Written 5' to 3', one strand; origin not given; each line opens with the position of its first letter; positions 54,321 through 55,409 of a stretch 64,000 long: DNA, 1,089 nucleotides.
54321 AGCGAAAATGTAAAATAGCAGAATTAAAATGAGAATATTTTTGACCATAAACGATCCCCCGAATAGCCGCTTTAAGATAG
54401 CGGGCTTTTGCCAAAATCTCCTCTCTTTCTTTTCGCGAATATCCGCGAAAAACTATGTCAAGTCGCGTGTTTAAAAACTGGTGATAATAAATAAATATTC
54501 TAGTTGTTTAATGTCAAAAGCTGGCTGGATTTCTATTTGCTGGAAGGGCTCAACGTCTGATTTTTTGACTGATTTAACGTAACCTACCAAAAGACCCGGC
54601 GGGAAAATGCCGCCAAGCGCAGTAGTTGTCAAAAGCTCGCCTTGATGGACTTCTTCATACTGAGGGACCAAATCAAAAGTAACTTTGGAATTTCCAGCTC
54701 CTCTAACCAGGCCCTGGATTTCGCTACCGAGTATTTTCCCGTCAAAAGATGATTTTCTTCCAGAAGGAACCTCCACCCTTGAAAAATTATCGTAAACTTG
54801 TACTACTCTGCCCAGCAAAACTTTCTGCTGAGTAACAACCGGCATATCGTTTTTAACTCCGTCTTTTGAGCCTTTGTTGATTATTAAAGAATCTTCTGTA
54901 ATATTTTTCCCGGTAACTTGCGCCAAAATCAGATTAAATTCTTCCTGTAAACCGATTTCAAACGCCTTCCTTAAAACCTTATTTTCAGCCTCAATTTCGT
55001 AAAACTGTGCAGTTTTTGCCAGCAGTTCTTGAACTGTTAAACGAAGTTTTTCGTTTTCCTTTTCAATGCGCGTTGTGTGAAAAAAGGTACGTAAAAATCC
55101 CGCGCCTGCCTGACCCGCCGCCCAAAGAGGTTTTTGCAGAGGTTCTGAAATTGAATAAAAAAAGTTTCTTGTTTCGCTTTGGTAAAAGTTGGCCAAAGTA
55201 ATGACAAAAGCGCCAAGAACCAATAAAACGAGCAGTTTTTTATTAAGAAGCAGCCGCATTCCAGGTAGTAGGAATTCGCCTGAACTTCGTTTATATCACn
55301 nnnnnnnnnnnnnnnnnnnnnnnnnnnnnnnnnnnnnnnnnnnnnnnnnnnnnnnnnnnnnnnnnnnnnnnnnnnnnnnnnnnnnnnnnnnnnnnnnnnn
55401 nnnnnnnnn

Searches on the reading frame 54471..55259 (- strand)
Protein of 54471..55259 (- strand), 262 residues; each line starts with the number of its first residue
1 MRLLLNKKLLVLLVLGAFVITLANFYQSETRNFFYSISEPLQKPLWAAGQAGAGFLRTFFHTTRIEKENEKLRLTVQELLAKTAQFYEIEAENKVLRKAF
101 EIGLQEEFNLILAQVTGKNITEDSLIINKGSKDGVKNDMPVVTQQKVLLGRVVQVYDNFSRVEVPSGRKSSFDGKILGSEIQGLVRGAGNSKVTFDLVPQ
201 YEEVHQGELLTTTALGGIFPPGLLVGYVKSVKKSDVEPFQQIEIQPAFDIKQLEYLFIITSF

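Call 76: search_protein_families(library=pfam, proteins=[window:54471-55259:-], max_evalue=0.001)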
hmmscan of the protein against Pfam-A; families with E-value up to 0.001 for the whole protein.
window:54471-55259:- (262 aa): 1 family
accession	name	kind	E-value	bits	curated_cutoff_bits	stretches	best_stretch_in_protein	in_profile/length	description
PF04085.20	MreC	-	8.2e-37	126.7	28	1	121-260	9-147/147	Rod shape-determining protein MreC, barrel core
